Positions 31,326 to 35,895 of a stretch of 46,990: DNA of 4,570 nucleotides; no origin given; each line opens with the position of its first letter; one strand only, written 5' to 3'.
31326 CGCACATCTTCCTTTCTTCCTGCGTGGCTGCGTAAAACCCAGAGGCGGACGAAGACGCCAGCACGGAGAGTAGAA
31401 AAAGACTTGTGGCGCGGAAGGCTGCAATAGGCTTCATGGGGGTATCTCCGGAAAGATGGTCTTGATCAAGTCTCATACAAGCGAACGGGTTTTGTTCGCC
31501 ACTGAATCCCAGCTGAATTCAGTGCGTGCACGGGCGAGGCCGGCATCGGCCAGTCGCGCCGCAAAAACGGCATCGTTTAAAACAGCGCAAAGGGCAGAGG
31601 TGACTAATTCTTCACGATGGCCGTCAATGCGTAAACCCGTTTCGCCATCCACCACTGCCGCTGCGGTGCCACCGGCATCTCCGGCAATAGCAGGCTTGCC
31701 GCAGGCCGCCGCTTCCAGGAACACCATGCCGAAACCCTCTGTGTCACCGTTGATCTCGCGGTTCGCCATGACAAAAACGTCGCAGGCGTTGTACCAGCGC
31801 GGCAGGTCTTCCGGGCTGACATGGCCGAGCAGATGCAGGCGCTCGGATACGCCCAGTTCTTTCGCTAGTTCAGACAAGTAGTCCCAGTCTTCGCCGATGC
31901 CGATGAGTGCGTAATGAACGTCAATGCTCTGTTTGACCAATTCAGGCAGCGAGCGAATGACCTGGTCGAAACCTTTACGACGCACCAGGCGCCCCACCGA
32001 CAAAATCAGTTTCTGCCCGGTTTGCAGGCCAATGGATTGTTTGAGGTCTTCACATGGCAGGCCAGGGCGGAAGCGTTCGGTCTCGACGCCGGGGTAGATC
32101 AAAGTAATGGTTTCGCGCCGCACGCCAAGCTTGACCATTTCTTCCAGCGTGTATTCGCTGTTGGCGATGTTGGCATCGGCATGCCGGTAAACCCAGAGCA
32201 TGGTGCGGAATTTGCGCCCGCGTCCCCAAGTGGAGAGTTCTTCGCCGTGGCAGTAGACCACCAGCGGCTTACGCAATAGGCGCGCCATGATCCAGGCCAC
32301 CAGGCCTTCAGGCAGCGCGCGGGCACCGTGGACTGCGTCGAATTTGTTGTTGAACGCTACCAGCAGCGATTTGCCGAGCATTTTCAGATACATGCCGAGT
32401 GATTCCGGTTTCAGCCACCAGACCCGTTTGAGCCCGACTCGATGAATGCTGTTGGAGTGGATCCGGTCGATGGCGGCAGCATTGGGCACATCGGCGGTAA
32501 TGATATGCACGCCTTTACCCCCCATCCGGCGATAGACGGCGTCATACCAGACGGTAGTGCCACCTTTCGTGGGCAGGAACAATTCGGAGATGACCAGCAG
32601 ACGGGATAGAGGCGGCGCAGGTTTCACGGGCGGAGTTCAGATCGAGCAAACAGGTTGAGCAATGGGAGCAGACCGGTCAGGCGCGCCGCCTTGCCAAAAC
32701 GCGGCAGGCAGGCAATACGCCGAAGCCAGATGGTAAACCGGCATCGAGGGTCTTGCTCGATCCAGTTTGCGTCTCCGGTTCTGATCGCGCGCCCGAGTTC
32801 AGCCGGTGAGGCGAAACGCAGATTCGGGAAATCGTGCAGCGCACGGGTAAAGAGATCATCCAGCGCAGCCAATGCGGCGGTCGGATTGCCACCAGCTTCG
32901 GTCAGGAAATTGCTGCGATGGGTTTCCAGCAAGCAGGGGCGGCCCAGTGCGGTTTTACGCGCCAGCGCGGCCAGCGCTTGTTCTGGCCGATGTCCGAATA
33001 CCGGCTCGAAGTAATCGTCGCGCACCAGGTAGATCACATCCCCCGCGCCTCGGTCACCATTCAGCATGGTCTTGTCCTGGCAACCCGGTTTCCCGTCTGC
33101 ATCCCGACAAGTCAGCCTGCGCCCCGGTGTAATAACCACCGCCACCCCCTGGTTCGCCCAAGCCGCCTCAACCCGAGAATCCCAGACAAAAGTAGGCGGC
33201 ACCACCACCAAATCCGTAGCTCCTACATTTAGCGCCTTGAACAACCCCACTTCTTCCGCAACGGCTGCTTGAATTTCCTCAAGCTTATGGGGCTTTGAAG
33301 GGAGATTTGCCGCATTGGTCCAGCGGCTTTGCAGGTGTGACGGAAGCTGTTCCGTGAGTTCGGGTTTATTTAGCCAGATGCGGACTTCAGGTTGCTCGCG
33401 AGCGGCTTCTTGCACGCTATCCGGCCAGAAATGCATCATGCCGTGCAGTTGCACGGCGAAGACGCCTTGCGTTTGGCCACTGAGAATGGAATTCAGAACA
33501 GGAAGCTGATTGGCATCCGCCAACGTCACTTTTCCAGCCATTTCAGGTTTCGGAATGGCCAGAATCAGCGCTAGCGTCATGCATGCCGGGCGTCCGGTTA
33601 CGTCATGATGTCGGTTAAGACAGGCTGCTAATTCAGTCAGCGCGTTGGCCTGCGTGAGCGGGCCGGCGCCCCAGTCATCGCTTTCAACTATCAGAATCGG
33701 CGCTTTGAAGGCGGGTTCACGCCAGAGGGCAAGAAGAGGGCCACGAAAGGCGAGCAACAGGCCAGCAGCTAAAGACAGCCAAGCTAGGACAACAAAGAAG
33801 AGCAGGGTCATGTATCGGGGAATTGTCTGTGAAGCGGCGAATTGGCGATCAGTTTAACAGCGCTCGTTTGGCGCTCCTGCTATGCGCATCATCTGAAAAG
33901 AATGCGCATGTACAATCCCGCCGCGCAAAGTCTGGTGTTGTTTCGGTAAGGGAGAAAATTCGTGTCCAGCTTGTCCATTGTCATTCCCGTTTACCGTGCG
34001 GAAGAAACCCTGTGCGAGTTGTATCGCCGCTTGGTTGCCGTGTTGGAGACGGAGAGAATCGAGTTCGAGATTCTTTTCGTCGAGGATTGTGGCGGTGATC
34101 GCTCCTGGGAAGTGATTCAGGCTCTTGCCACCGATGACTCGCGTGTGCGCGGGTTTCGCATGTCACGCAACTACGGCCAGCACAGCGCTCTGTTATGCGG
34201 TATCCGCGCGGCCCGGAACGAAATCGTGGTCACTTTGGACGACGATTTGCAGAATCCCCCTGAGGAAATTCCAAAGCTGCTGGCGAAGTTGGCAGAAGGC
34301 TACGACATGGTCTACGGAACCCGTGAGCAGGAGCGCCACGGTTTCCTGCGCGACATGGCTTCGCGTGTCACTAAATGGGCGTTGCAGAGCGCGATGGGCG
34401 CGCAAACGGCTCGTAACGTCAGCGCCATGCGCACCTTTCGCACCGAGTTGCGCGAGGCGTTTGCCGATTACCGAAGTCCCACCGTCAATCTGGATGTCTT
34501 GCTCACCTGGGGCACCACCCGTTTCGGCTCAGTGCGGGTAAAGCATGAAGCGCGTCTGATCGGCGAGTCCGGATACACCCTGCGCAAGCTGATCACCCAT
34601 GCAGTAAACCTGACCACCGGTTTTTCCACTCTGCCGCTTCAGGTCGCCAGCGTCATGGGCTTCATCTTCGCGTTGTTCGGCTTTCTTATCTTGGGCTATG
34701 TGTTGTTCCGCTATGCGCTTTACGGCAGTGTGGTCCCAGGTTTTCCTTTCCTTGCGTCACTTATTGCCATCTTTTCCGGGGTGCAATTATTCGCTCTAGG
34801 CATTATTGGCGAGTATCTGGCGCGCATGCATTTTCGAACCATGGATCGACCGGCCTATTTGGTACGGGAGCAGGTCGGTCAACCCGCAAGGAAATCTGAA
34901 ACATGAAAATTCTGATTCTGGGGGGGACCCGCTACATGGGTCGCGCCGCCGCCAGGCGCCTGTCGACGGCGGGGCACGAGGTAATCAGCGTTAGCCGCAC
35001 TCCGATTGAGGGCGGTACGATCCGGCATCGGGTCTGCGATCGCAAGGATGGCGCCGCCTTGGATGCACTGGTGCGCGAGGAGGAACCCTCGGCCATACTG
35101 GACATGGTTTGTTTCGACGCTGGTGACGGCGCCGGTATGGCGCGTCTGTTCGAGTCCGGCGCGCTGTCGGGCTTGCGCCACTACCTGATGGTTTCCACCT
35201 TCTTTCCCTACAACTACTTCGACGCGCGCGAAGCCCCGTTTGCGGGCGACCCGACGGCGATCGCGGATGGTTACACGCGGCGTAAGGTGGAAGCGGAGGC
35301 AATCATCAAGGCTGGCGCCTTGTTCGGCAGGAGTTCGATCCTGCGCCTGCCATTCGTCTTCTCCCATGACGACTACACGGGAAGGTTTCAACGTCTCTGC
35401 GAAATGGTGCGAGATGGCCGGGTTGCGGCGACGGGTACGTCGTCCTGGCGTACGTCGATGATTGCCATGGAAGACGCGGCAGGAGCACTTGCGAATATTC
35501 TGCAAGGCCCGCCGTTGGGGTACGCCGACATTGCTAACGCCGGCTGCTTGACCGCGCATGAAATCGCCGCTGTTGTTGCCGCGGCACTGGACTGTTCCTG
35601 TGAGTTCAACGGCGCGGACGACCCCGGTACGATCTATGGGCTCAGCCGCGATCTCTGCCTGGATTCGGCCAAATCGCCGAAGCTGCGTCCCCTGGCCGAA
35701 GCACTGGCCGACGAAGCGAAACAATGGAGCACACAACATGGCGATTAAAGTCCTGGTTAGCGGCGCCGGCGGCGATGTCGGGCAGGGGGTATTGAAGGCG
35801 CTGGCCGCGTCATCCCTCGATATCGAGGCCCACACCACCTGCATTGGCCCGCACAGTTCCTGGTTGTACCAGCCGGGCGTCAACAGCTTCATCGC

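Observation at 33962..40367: Arn/Gtr-style lipid-carrier modification operon built around a WecE 4-amino-6-deoxyhexose instead of Ara4N or glucose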

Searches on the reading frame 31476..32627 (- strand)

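Call 13: search_protein_families(library=pfam, proteins=[window:31476-32627:-], max_evalue=0.001)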
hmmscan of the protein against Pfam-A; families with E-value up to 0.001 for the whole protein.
window:31476-32627:- (384 aa): 6 families
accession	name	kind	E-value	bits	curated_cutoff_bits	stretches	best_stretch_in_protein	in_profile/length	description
PF00534.26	Glycos_transf_1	-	7.7e-37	126.9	26.4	1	194-362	4-168/172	Glycosyl transferases group 1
PF13692.12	Glyco_trans_1_4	-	1.4e-30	106.8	27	1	206-352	2-142/142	Glycosyl transferases group 1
PF13439.12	Glyco_transf_4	-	7.8e-22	78.5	28.5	1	40-185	22-170/170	Glycosyltransferase Family 4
PF13579.12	Glyco_trans_4_4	-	5.6e-11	43.5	29.7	1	61-180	42-158/158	Glycosyl transferase 4-like domain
PF13524.12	Glyco_trans_1_2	-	2e-09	38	25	1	232-379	10-141/144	Glycosyl transferase-like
PF20706.3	GT4-conflict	-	2.2e-07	30.6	26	1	181-326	172-321/385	Family 4 Glycosyltransferase in conflict systems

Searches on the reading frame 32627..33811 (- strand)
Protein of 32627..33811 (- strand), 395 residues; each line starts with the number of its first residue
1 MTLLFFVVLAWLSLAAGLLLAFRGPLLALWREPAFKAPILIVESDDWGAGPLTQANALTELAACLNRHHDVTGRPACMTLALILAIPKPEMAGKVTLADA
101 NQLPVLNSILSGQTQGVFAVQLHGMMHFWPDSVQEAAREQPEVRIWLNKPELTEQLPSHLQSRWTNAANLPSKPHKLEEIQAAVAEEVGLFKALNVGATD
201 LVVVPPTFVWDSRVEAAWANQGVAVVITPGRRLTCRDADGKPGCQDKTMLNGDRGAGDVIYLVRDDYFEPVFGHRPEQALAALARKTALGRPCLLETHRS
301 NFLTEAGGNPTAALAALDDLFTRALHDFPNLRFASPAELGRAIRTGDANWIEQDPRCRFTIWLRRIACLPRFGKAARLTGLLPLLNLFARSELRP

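Call 13: search_protein_families(library=pfam, proteins=[window:32627-33811:-], max_evalue=0.001)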
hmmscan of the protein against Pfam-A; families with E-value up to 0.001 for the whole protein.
window:32627-33811:- (395 aa): 0 families

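Call 28: search_protein_families(library=ncbifam, proteins=[window:32627-33811:-], max_evalue=0.001)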
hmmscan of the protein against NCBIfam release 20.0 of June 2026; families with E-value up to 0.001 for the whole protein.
window:32627-33811:- (395 aa): 0 families

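Call 59: search_solved_structures(query=window:32627-33811:-, max_evalue=1)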
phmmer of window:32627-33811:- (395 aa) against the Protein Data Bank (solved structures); distinct sequences matched with E-value up to 1: 0.

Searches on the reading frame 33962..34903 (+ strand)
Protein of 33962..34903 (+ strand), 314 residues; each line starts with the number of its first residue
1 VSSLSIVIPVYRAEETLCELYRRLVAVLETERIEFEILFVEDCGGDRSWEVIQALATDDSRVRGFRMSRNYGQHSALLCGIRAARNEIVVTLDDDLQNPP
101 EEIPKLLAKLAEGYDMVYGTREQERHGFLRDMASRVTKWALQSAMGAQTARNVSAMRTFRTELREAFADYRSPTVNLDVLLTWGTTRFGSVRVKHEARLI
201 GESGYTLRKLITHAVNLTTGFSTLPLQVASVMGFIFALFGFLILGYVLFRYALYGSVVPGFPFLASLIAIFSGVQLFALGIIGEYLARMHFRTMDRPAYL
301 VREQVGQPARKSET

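Call 4: search_protein_families(library=pfam, proteins=[window:33962-34903:+], max_evalue=0.01)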
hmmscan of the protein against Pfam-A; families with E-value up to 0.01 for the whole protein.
window:33962-34903:+ (314 aa): 3 families
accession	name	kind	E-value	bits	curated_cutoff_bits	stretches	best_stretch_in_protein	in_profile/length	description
PF00535.33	Glycos_transf_2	-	5.8e-29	101.6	23.3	1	5-135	1-129/168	Glycosyl transferase family 2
PF13641.12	Glyco_tranf_2_3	-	0.00023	21.7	27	1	4-151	3-155/230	Glycosyltransferase like family 2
PF13506.12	Glyco_transf_21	-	0.0019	18.1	21.7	1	76-135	21-82/174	Glycosyl transferase family 21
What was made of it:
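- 33962..34906 (+): g1: polyprenyl-phosphate glycosyltransferase (GT2, ArnC/GtrB type), 314 aa. Predicted to make the Und-P-linked amino-deoxyhexose. PF00535 5.8e-29 (call 4).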

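Call 5: search_protein_families(library=ncbifam, proteins=[window:33962-34903:+], max_evalue=0.01)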
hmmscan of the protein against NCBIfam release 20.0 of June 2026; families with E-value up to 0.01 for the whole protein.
window:33962-34903:+ (314 aa): 18 families
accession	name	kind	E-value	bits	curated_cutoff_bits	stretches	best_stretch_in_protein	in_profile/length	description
NF007986.1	PRK10714.1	equivalog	6.5e-57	192.9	529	1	3-307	7-314/316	undecaprenyl-phosphate 4-deoxy-4-formamido-L-arabinose transferase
NF047588.1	GlcsyltransPgfSStrep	equivalog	2.4e-47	161.7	500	1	4-303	3-304/308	glycosyltransferase PgfS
TIGR03937.1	PgaC_IcaA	equivalog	5.1e-10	38.9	422.3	1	3-95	46-135/407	poly-beta-1,6-N-acetyl-D-glucosamine synthase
NF050050.1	ProtGlycPglI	equivalog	1.7e-09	37.5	500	1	1-132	1-130/306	GalNAc(5)-diNAcBac-PP-undecaprenol beta-1,3-glucosyltransferase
NF041875.1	EPS_EpsD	equivalog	2.4e-09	37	370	1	4-117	1-111/325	exopolysaccharide biosynthesis glycosyltransferase EpsD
TIGR04182.1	glyco_TIGR04182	equivalog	4.4e-09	36.1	325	1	67-295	54-291/293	S-layer glycoprotein N-glycosyltransferase AglJ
NF038302.1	EPS_HpsE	equivalog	6.2e-09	35.2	300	1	4-96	3-97/307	hormogonium polysaccharide biosynthesis glycosyltransferase HpsE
NF047683.1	TeichurnBiosyTuaG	equivalog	1.9e-08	34.3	400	1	4-108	8-109/252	teichuronic acid biosynthesis protein TuaG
TIGR03965.1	mycofact_glyco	equivalog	1.2e-07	31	280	1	3-112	75-181/467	mycofactocin biosynthesis glycosyltransferase MftF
NF007482.0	PRK10073.1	equivalog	6.8e-07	28.6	423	1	3-107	7-107/334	glycosyltransferase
NF038299.1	EPS_HpsN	equivalog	3.5e-06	26.2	425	1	3-101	2-97/317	hormogonium polysaccharide biosynthesis glycosyltransferase HpsN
NF041391.1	DPhHxTase_Halo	equivalog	9.3e-06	24.8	375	1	72-165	55-151/213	dolichyl-phosphate hexose transferase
TIGR04283.1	glyco_like_mftF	equivalog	8.9e-05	22.2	182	1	4-139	1-127/221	TIGR04283 family arsenosugar biosynthesis glycosyltransferase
TIGR04242.1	nodulat_NodC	equivalog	0.00053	19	550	1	3-111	49-157/395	chitooligosaccharide synthase NodC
NF007453.0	PRK10018.1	equivalog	0.001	18.8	382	1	21-108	22-109/280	colanic acid biosynthesis glycosyltransferase WcaA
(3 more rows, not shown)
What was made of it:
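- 33962..34906 (+): NF007986 ArnC 6.5e-57 but 193 bits vs cutoff 529; PgfS 2.4e-47 (call 5).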

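Call 73: search_solved_structures(query=window:33962-34903:+, max_evalue=1e-8, show_alignments=1)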
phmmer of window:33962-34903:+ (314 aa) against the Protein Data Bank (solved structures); distinct sequences matched with E-value up to 1e-8: 7.
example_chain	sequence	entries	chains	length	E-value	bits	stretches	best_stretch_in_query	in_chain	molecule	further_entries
9hwj_A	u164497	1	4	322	6e-52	180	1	3-311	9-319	Undecaprenyl-phosphate 4-deoxy-4-formamido-L-arabinose transferase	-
9bhc_C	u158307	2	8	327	1.2e-48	169.1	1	3-305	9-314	Undecaprenyl-phosphate 4-deoxy-4-formamido-L-arabinose transferase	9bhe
8vxh_A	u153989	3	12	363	1.8e-48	168.6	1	3-305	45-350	Undecaprenyl-phosphate 4-deoxy-4-formamido-L-arabinose transferase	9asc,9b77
5ekp_C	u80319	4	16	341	1.3e-40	142.8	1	3-304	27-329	Uncharacterized glycosyltransferase sll0501 | Glycosyltransferase sll0501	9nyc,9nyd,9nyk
9nye_A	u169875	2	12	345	1.4e-40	142.7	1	3-304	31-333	Glycosyltransferase sll0501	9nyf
5eke_A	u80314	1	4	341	1.8e-40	142.3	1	3-304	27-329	Uncharacterized glycosyltransferase sll0501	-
5mlz_A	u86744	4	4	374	1.1e-17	67.5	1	4-122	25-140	Dolichol monophosphate mannose synthase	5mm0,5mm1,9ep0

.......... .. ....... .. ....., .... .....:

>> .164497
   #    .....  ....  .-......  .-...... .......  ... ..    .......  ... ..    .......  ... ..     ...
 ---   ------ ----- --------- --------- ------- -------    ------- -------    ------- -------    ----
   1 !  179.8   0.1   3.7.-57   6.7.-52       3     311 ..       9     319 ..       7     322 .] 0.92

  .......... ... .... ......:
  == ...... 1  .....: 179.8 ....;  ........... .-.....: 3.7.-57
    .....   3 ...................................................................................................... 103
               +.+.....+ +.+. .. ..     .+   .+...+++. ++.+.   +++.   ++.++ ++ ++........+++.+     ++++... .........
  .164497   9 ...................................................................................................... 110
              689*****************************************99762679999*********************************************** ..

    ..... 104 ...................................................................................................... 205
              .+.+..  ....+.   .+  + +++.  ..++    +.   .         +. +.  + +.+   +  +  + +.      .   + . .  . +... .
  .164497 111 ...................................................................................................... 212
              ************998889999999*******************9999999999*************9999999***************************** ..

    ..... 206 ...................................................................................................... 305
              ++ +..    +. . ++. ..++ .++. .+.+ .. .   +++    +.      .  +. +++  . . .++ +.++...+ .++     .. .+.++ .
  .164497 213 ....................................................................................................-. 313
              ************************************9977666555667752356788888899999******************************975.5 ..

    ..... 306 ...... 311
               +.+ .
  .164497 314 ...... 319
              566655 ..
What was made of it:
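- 33962..34906 (+): Best PDB sequences are ArnC 9hwj/9bhc/8vxh at 169-180 bits over the full length, then GtrB 5ekp at 143 bits; the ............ motif is kept (call 73).
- On Three-component Und-P-sugar periplasmic glycosylation system (Gtr/Arn type): Full-length alignment to the ArnC and GtrB structures (call 73).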

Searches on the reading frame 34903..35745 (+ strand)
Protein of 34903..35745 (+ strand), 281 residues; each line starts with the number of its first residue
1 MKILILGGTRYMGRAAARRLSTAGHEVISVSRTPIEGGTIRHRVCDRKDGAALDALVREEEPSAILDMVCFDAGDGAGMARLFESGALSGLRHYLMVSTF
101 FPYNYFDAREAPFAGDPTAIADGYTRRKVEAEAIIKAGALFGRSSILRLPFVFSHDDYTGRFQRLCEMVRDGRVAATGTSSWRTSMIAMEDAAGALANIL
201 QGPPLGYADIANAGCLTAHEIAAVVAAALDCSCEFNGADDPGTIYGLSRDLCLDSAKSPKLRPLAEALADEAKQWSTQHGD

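Call 4: search_protein_families(library=pfam, proteins=[window:34903-35745:+], max_evalue=0.01)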
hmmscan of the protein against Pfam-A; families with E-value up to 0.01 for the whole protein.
window:34903-35745:+ (281 aa): 2 families
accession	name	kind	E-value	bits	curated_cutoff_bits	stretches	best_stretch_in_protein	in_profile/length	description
PF01370.27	Epimerase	-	4.8e-09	36.4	20.9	1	3-201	1-226/240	NAD dependent epimerase/dehydratase family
PF04321.23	RmlD_sub_bind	-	1.9e-07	30.9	27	1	1-77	1-67/287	RmlD substrate binding domain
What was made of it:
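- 34903..35748 (+): g2: atypical or extended SDR-like oxidoreductase, 281 aa (GGTRYMG nucleotide motif, YTRRK = YxxxK). First gene of the portable cassette; substrate unknown. PF01370 4.8e-9 and PF04321 1.9e-7 (call 4).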

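Call 5: search_protein_families(library=ncbifam, proteins=[window:34903-35745:+], max_evalue=0.01)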
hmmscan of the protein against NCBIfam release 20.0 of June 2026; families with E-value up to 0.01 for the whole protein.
window:34903-35745:+ (281 aa): 9 families
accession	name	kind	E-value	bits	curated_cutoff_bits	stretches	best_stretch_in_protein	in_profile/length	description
NF005893.0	PRK07856.1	equivalog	9.6e-07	28.3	255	1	3-77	12-88/255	SDR family oxidoreductase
TIGR01214.1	rmlD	equivalog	8.9e-05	21.7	224.05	0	2-77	1-66/285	dTDP-4-dehydrorhamnose reductase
NF006409.0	PRK08655.1-3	equivalog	0.00025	20.7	310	1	1-36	1-36/290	prephenate dehydrogenase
TIGR01777.1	yfcH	hypoth_equivalog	0.00033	20.3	207.35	0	3-38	1-36/292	TIGR01777 family oxidoreductase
NF005753.0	PRK07577.1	equivalog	0.00075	19.1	310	1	3-61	6-64/237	SDR family oxidoreductase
NF042422.1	oxyalk_red_OleD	equivalog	0.0012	18.3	580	1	1-33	1-33/329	2-alkyl-3-oxoalkanoate reductase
NF005754.0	PRK07578.1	equivalog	0.0013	18.6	167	1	1-33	1-32/200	short chain dehydrogenase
NF058621.1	DiazavRedAvaA7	equivalog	0.0013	18.4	400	0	1-66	1-69/304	3-diazoavenalumate denitrifying reductase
NF040605.2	mycolic_FabG1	exception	0.0019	18.1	420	1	3-59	4-60/233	3-oxoacyl-ACP reductase FabG1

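Call 31: search_solved_structures(query=window:34903-35745:+, max_evalue=0.01)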
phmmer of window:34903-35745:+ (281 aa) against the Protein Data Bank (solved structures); distinct sequences matched with E-value up to 0.01: 3.
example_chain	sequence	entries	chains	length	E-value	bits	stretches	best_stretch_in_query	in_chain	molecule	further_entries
9g83_P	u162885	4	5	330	0.0019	21.1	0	3-231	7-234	NAD-dependent epimerase/dehydratase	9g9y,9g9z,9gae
5ovl_A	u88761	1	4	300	0.0024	20.8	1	3-74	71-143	3-oxoacyl-[acyl-carrier-protein] reductase FabG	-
5ovj_A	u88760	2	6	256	0.0035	20.3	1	3-74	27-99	3-oxoacyl-[acyl-carrier-protein] reductase FabG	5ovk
